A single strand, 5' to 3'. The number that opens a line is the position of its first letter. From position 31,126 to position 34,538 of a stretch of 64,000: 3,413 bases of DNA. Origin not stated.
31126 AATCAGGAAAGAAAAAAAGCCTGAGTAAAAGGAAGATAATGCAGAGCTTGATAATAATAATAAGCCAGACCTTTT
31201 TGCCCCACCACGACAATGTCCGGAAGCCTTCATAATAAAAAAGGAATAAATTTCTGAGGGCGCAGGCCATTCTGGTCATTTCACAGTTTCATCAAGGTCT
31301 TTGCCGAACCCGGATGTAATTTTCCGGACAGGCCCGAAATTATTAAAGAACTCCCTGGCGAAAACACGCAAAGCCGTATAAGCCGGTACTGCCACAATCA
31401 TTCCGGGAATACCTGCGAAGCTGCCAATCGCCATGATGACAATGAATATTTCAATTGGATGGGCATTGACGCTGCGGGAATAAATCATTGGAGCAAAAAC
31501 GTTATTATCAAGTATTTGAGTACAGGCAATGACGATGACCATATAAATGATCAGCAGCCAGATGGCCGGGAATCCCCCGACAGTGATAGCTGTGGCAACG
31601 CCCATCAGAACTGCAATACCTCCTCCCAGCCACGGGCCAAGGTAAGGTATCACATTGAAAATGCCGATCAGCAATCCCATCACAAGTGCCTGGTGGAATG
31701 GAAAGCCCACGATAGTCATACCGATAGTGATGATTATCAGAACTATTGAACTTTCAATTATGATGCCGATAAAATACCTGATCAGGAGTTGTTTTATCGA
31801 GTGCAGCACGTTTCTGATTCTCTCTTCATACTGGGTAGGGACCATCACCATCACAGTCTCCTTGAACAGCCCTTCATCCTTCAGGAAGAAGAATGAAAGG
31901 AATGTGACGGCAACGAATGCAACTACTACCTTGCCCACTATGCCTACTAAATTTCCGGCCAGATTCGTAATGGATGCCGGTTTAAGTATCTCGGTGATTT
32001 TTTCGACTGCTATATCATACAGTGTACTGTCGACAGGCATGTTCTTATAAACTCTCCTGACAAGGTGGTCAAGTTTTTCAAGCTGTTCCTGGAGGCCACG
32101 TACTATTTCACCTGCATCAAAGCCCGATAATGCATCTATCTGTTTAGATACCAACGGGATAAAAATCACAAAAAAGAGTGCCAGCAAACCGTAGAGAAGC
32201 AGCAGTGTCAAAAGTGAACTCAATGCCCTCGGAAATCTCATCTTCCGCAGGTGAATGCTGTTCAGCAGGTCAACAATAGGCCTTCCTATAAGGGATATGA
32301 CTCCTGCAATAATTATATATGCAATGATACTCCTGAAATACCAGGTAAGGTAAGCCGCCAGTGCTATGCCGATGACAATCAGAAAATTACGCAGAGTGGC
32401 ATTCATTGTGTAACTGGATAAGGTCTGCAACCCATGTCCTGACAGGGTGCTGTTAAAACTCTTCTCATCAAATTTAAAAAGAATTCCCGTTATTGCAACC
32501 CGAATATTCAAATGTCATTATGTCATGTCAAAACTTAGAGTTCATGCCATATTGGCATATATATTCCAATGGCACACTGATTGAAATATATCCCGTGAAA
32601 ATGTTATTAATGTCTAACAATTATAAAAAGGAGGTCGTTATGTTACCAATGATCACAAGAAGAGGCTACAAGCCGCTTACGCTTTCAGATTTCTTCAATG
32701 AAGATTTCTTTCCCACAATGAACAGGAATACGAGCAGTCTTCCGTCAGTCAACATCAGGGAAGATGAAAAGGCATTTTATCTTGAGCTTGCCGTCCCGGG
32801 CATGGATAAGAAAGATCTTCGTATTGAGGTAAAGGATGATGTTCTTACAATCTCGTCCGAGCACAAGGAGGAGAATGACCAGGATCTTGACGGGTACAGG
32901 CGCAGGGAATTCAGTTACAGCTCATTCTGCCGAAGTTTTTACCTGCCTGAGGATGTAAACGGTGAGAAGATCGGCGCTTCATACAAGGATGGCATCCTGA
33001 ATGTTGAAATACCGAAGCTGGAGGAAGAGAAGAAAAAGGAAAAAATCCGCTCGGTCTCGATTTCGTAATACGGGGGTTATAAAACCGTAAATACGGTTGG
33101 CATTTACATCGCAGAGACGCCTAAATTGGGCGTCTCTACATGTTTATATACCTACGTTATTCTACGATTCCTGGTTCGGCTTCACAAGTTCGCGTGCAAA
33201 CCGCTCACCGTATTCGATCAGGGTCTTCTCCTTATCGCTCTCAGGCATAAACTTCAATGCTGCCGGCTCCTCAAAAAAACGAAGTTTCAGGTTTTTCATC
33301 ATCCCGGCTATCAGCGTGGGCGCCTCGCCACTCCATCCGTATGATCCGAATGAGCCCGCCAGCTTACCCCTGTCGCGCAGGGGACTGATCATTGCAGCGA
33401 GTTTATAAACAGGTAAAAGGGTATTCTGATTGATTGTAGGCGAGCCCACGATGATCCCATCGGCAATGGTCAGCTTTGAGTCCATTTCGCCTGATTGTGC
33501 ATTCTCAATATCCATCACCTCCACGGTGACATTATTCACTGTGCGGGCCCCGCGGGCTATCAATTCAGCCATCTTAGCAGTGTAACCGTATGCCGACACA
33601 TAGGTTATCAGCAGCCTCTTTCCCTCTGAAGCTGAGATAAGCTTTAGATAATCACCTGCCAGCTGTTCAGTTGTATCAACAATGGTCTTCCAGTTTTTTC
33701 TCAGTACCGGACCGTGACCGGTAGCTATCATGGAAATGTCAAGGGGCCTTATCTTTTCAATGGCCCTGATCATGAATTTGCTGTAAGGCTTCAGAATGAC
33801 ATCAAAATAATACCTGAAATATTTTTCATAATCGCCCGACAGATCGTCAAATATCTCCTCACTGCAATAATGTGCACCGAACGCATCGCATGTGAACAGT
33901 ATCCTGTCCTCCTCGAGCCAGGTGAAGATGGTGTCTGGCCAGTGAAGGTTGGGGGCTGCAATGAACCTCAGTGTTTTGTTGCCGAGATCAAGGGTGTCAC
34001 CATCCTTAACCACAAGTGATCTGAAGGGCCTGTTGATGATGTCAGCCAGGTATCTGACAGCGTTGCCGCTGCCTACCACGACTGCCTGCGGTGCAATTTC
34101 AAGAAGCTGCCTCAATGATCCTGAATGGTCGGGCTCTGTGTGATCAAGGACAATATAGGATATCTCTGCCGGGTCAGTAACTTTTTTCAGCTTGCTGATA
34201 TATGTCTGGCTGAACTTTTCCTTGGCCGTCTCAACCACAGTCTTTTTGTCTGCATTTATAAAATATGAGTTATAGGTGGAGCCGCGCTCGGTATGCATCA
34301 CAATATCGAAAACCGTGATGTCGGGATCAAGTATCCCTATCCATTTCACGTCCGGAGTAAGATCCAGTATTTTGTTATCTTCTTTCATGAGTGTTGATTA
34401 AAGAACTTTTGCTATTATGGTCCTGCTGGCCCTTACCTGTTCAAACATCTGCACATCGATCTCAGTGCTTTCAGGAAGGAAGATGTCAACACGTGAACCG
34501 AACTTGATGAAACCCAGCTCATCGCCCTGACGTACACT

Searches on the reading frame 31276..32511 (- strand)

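Call 41: search_protein_families(library=pfam, proteins=[window:31276-32511:-], max_evalue=0.00001)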
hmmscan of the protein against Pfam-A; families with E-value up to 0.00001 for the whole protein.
window:31276-32511:- (411 aa): 1 family
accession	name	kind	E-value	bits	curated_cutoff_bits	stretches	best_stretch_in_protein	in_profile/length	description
PF01594.21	AI-2E_transport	-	1.2e-45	156.5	34.3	1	45-386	4-324/327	AI-2E family transporter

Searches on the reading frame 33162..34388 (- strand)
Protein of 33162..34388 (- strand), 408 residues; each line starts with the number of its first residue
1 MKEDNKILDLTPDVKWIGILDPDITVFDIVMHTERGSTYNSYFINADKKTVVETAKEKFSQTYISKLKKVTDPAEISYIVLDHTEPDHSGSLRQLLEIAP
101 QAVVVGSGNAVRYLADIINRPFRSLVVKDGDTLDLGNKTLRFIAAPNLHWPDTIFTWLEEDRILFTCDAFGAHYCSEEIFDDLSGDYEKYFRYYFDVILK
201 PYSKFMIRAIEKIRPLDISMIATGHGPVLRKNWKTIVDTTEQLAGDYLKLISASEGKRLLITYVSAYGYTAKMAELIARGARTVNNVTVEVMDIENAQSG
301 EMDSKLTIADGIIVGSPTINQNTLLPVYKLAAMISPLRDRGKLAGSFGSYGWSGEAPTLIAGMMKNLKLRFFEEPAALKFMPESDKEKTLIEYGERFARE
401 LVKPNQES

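Call 41: search_protein_families(library=pfam, proteins=[window:33162-34388:-], max_evalue=0.00001)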
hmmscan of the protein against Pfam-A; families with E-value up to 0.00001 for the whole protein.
window:33162-34388:- (408 aa): 3 families
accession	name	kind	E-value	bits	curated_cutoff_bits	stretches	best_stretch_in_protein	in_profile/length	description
PF19583.5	ODP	-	2.5e-21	76.9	27.2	1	40-226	4-194/194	ODP family beta lactamase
PF00258.30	Flavodoxin_1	-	4.3e-10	40.3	25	1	261-391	1-140/143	Flavodoxin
PF00753.33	Lactamase_B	-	1.2e-08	35.6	22.7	1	40-225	7-196/196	Metallo-beta-lactamase superfamily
